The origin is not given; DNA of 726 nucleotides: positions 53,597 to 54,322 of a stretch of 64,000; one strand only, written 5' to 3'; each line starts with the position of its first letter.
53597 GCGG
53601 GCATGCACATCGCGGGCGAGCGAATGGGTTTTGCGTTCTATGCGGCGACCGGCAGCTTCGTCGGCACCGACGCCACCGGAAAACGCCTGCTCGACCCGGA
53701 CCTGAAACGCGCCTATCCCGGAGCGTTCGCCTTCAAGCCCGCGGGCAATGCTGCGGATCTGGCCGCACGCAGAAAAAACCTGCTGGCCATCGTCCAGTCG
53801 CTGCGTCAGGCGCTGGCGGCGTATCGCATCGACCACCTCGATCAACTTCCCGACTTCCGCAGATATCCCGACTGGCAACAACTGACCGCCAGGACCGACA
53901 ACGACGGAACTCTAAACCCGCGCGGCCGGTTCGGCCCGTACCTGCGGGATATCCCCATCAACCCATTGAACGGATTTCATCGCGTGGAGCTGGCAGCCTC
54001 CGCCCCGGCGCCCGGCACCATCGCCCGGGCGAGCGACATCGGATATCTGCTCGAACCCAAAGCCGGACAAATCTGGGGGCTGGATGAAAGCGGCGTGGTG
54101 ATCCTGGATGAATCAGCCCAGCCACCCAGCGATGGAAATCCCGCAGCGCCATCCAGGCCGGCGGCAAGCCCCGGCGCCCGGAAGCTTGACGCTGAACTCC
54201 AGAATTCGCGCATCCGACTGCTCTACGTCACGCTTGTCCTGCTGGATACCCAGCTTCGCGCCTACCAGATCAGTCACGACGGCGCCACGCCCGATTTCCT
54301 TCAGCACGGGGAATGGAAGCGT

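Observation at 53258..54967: Secreted protein made of four tandem pseudopilin(GspG)-core-like domains without a prepilin leader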

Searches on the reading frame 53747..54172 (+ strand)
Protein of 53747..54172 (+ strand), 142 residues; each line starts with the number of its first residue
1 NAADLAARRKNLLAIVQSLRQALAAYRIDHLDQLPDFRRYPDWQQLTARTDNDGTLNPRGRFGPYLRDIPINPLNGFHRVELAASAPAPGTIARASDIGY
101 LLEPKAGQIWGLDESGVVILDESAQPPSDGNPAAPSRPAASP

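Call 12: search_solved_structures(query=A1, max_evalue=10, show_alignments=5)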
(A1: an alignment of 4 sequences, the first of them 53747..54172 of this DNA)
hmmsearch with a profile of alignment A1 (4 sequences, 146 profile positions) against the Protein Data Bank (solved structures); distinct sequences matched with E-value up to 10: 2.
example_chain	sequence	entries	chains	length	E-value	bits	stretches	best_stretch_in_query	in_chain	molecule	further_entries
2c7t_A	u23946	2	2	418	1.8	11.6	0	47-119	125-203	GLUTAMINE-2-DEOXY-SCYLLO-INOSOSE AMINOTRANSFERASE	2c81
5w71_A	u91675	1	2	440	1.9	11.6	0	47-118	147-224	L-glutamine:2-deoxy-scyllo-inosose aminotransferase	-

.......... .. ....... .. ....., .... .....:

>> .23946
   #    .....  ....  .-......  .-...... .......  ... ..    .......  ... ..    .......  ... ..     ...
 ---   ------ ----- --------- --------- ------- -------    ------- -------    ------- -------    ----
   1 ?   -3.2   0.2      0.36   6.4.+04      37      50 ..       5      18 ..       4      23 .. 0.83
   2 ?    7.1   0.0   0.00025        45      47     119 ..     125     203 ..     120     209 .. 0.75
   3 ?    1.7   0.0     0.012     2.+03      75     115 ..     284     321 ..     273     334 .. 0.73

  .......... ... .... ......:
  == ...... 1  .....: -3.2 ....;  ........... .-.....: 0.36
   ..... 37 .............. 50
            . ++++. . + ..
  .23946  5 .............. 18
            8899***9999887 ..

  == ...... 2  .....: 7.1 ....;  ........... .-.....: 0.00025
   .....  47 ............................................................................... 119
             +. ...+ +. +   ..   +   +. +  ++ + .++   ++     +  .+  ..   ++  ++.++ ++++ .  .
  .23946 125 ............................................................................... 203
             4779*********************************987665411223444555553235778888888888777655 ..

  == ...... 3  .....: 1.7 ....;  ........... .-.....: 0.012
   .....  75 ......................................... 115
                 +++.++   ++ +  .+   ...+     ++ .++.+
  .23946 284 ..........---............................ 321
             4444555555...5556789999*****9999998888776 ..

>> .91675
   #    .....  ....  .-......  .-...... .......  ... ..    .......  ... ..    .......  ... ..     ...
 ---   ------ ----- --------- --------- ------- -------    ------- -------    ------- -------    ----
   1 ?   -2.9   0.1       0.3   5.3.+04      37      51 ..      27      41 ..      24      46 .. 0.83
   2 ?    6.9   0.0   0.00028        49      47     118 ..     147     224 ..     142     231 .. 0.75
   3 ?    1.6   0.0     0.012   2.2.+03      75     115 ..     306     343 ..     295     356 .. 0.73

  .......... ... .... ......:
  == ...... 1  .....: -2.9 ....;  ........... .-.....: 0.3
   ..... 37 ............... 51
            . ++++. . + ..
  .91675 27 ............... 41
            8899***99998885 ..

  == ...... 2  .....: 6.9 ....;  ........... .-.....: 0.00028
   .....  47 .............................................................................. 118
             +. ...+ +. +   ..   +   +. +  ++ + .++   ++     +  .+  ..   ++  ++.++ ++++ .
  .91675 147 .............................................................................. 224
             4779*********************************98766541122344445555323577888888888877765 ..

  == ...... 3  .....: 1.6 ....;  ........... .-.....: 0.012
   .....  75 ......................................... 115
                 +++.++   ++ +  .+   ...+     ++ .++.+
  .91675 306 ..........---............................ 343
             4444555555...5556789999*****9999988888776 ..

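Call 13: search_protein_families(library=pfam, alignment_id=A1, max_evalue=10)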
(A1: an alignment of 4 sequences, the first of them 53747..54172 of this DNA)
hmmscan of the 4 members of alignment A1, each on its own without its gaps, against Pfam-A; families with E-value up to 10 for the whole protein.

A. member 1, window:53747-54172:+ (142 aa): 0 families

B. families by the number of members that match (of 4 scanned): 0 families

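Call 17: search_protein_representatives(alignment_id=A1)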
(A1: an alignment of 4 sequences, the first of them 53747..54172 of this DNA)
Query: 4 sequences, 146 profile positions. Proteins with E-value up to 0.001 (for the whole library): 1097; up to 1e-10: 228; up to 1e-30: 48. The best 150 are listed.
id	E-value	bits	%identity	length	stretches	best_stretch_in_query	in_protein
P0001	1.9e-236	790.1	-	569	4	2-141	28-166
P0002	5.1e-69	247.0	-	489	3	9-129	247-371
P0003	5.1e-68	243.7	-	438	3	15-121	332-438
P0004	2.6e-66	238.2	-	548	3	15-117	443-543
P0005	4.0e-62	224.6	-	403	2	3-144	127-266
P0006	2.3e-60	218.9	-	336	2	1-122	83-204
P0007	4.9e-59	214.6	-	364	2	7-119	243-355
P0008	5.1e-59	214.6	-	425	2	4-133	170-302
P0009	6.4e-59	214.2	-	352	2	6-118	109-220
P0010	1.3e-57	210.0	-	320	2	4-119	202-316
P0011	4.1e-57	208.4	-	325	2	8-131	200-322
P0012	6.5e-57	207.7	-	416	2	3-131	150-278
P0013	8.8e-57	207.3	-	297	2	5-119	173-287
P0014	2.5e-56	205.8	-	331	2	6-119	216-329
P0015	4.3e-56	205.0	-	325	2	5-119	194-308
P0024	2.7e-52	192.8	-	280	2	5-136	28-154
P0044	6.6e-32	126.6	-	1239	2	9-98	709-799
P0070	7.4e-26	107.0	-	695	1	4-120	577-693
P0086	1.3e-22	96.5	-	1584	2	3-80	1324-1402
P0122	3.1e-17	79.0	-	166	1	7-123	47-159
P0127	1.8e-16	76.5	-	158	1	4-123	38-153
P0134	2.5e-15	72.8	-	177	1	5-123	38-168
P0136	3.0e-15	72.5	-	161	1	6-123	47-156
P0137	3.3e-15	72.4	-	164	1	5-119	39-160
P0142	1.1e-14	70.8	-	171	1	5-122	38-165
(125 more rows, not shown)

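Call 20: search_protein_families(library=pfam, proteins=[P0122, P0127, P0134, P0136, P0137, P0142, P0002, P0044, P0086, P0070], max_evalue=1)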
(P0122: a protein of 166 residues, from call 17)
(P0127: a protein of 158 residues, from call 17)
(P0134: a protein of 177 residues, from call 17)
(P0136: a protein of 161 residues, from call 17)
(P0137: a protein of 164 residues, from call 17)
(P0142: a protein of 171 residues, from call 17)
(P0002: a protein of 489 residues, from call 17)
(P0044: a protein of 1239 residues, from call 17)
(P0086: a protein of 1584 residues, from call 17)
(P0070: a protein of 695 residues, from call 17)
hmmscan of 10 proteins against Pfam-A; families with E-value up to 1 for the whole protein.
P0122 (166 aa): 1 family
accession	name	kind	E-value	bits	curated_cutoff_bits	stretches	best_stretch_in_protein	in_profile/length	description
PF07963.17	N_methyl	-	9.2e-08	31.8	21.2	1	14-36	4-26/27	Prokaryotic N-terminal methylation motif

P0127 (158 aa): 3 families
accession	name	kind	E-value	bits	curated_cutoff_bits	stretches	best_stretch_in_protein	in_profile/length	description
PF07963.17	N_methyl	-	8.2e-09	35.1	21.2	1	5-30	1-26/27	Prokaryotic N-terminal methylation motif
PF16403.11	Bact_surface_Ig-like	-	0.034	14.6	27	1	77-97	29-49/71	Bacterial surface protein, Ig-like domain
PF08880.16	QLQ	-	0.11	12.6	23.8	1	49-62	6-19/35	QLQ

P0134 (177 aa): 2 families
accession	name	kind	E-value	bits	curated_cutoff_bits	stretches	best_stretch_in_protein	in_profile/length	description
PF07963.17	N_methyl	-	8.6e-09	35.1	21.2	1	5-29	2-26/27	Prokaryotic N-terminal methylation motif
PF01956.21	EMC3_TMCO1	-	0.019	15.2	27.1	1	12-88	12-89/169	Integral membrane protein EMC3/TMCO1-like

P0136 (161 aa): 2 families
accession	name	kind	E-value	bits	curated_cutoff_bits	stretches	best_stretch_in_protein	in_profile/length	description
PF07963.17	N_methyl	-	1.7e-08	34.1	21.2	1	13-37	2-26/27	Prokaryotic N-terminal methylation motif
PF25219.1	Znf_Tenuivirus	-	0.026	15.1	27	1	65-88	43-66/73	Zinc finger, Tenuivirus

P0137 (164 aa): 4 families
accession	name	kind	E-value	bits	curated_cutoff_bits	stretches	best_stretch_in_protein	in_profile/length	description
PF07963.17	N_methyl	-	4.7e-08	32.7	21.2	1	6-30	2-26/27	Prokaryotic N-terminal methylation motif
PF06295.17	ZapG-like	-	0.12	12.9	33.5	1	18-83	2-68/123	Z-ring associated protein G-like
PF25686.1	Betaherpes_U91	-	0.18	11.7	27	1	8-99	10-100/157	Betaherpesvirus U91 protein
PF00301.25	Rubredoxin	-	0.41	11.2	23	1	137-149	5-17/47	Rubredoxin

P0142 (171 aa): 3 families
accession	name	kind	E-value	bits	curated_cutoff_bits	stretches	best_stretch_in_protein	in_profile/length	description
PF07963.17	N_methyl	-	4.1e-08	32.9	21.2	1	6-29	3-26/27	Prokaryotic N-terminal methylation motif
PF08334.16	T2SSG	-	0.05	14.1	21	1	34-113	3-73/108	Type II secretion system (T2SS), protein G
PF00762.24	Ferrochelatase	-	0.13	11.6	27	1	24-85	117-178/317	Ferrochelatase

P0002 (489 aa): 2 families
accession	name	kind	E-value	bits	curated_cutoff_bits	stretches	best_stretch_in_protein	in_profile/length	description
PF20067.5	SSL_N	-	0.031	14.6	18.9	1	349-363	30-44/46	Strictosidine synthase-like, N-terminal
PF05145.17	AbrB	-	0.11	11.9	29.2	1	5-47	53-95/314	Transition state regulatory protein AbrB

P0044 (1239 aa): 4 families
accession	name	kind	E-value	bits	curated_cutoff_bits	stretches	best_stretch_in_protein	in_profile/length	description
PF13516.12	LRR_6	-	4.3e-05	23.7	23.4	2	644-662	5-23/24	Leucine Rich repeat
PF13855.12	LRR_8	-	6.6e-05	23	27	1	595-653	2-60/61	Leucine rich repeat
PF12799.13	LRR_4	-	0.012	16.3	27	2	595-632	2-38/44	Leucine Rich repeats (2 copies)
PF23598.1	LRR_14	-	0.16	11.1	40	1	586-662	39-113/353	Leucine-rich repeat region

P0086 (1584 aa): 2 families
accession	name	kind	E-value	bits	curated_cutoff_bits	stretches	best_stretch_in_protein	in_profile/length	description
PF05569.17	Peptidase_M56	-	1.4e-39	136.5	31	1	157-363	85-296/296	BlaR1 peptidase M56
PF01435.24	Peptidase_M48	-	0.079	13.2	20.3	1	259-314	62-115/186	Peptidase family M48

P0070 (695 aa): 1 family
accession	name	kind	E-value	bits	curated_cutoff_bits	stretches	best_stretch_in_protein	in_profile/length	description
PF11832.13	DUF3352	-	2.5e-10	40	26.8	1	179-387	203-402/536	Protein of unknown function (DUF3352)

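Call 25: search_solved_structures(query=A2, max_evalue=10, show_alignments=4)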
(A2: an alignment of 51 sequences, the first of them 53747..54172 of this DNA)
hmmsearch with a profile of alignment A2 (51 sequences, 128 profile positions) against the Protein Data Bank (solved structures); distinct sequences matched with E-value up to 10: 5.
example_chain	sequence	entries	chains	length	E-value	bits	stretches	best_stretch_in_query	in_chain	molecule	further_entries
1cmz_A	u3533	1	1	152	0.11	15.6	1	20-47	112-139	PROTEIN (GAIP (G-ALPHA INTERACTING) PROTEIN)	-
4igu_A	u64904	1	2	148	0.19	14.8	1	20-47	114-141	CG5036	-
1pnb_B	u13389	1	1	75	0.74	12.9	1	61-95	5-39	NAPIN BNIB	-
6am3_X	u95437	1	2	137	0.88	12.6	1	20-50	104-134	Regulator of G-protein signaling 17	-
1zv4_X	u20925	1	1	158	1.1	12.3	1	20-50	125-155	Regulator of G-protein signaling 17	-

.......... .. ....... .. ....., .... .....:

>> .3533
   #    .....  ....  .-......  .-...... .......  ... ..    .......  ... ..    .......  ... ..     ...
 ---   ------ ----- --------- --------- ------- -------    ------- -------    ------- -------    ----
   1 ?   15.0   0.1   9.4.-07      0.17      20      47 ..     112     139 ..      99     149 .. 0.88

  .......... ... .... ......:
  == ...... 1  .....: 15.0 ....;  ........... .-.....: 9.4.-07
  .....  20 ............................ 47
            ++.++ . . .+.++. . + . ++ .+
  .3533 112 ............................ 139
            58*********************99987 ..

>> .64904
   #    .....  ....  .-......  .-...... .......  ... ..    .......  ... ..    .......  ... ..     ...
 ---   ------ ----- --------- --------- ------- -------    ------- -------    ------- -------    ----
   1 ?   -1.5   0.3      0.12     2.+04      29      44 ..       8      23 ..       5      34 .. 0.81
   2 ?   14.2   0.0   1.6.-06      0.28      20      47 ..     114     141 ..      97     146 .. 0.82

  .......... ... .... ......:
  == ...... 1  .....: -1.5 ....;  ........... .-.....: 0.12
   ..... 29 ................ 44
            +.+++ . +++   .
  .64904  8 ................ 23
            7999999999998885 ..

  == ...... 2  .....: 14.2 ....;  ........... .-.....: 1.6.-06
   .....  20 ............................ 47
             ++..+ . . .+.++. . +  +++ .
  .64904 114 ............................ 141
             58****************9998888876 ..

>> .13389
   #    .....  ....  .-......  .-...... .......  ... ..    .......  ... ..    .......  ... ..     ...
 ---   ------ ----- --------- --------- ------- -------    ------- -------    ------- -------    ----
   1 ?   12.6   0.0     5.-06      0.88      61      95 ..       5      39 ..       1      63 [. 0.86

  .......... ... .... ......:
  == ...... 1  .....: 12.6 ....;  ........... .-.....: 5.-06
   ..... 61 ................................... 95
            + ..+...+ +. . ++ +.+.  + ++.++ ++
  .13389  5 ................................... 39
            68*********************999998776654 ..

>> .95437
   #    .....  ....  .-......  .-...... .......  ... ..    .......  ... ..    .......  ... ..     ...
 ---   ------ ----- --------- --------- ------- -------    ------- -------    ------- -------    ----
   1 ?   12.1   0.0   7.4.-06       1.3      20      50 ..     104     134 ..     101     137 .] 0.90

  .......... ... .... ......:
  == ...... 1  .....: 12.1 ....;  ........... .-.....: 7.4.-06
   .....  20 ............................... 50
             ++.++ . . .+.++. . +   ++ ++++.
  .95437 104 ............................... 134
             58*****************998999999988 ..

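Call 27: find_homologous_proteins(query=A2, max_evalue=0.00001)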
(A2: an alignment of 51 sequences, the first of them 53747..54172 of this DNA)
Query A2 (51 sequences) (142 aa, profile of the alignment): 346 proteins with E <= 0.00001 among 5873 candidates; the best 120 are listed.
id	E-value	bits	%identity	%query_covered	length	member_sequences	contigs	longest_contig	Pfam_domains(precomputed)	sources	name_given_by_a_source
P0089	1.9e-35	139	32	77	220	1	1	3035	-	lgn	-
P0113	3.1e-34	135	32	82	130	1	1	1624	-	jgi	jgi:hypothetical protein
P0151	9.7e-30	121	36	89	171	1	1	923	PF07963.18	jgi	jgi:general secretion pathway protein G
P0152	1.3e-29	120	35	82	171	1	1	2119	PF07963.18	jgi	jgi:general secretion pathway protein G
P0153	1.9e-29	120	33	82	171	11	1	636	PF07963.18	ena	-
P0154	2.6e-29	120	31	100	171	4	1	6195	PF07963.18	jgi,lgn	jgi:general secretion pathway protein G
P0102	6.3e-29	118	34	80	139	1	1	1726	-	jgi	jgi:hypothetical protein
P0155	6.4e-29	118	33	82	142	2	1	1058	-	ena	-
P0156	6.6e-29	118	37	88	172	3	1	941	PF07963.18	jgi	-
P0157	7.5e-29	118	36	82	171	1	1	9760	PF07963.18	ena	-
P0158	8.0e-29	118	37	88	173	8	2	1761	PF07963.18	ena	-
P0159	8.6e-29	118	36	82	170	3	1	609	PF07963.18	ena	-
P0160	8.7e-29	118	34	88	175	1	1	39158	PF07963.18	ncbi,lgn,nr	ncbi:MAG TPA: prepilin-type N-terminal cleavage/methylation domain-containing protein [Tepidisphaera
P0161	9.5e-29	118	33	87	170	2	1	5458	PF07963.18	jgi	jgi:general secretion pathway protein G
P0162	1.1e-28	117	35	88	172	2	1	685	PF07963.18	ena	-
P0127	3.2e-26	110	37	87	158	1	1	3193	PF07963.18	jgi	jgi:general secretion pathway protein G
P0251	2.2e-25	107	31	82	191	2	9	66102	PF07963.18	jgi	jgi:general secretion pathway protein G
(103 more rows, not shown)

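Call 30: find_encoding_contigs(protein=P0160, flank=8000, max_places=2)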
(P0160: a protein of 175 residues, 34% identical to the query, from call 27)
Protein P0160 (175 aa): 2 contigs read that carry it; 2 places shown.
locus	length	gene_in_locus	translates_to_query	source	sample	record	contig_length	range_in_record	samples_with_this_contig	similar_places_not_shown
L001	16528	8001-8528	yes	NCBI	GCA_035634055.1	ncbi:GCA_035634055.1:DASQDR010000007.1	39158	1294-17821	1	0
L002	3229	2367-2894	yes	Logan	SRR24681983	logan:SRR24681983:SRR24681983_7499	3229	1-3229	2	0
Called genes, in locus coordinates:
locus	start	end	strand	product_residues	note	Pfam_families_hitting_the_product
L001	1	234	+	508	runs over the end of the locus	?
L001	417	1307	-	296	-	PF01259:SAICAR_synt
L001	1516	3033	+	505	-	PF00331:Glyco_hydro_10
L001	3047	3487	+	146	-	PF12836:HHH_3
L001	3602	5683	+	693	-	PF00270:DEAD (faint), PF04851:ResIII, PF13604:AAA_30 (faint), PF17757:UvrB_inter, PF27431:UvrB_3rd, PF00271:Helicase_C, PF12344:UvrB, PF02151:UVR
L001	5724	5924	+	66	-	PF09957:VapB_antitoxin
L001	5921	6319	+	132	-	PF01850:PIN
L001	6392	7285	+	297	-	PF02749:QRPTase_N, PF01729:QRPTase_C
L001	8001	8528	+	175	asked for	PF07963:N_methyl (weak)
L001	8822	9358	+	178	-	PF07963:N_methyl (weak)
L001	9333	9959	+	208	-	-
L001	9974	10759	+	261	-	-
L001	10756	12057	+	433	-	-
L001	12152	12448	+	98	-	-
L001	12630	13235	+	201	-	PF07963:N_methyl (weak)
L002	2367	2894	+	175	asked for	PF07963:N_methyl (weak)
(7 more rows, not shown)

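Call 31: find_encoding_contigs(protein=P0251, flank=8000, max_places=2)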
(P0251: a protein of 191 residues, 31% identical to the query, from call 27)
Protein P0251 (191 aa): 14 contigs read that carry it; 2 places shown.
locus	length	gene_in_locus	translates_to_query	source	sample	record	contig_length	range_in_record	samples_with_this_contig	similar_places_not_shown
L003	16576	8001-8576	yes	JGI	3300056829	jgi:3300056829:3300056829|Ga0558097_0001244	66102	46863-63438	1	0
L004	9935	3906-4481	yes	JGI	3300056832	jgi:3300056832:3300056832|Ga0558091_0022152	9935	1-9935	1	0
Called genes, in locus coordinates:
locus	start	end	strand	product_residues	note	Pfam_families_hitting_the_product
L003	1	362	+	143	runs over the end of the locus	PF02566:OsmC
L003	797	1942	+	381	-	PF02625:XdhC_CoxI, PF13478:XdhC_C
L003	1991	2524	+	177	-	PF12804:NTP_transf_3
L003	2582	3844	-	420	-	-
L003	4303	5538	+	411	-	PF01168:Ala_racemase_N, PF00842:Ala_racemase_C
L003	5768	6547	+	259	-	PF23441:SDR (weak), PF00106:adh_short, PF01370:Epimerase (weak), PF08659:KR, PF13561:adh_short_C2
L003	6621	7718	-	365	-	PF24217:DUF7436 (faint)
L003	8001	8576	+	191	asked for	PF07963:N_methyl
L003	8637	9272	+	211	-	PF07963:N_methyl (weak)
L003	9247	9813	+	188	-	-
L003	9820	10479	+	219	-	-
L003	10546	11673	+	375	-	-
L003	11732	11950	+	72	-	-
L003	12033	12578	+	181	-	PF07963:N_methyl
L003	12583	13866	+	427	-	PF11104:PilM_2, PF14450:FtsA (weak)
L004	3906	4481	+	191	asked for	PF07963:N_methyl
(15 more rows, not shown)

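Call 32: predict_structure(alignment_id=A2)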
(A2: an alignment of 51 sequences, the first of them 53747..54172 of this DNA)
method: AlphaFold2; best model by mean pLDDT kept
length: 142 residues; sequences in the alignment: 51
mean_pLDDT: 91.9   pTM: 0.80
mean pLDDT of the five models: 91.9, 91.6, 91.6, 91.1, 90.8
residues with pLDDT >= 90: 114; 70-90: 15; 50-70: 13; < 50: 0
segments of 3 or more residues with pLDDT < 50: none
pLDDT, mean of each block of 10 residues (from residue 1): 93 96 98 98 98 98 98 98 93 96 96 93 64 72 75
secondary structure, 60 per line:
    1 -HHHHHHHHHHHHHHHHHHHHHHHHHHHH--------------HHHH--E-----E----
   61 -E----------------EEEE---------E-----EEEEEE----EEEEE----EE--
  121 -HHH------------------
elements in order: H2-29 H44-47 E79-82 E98-103 E108-112
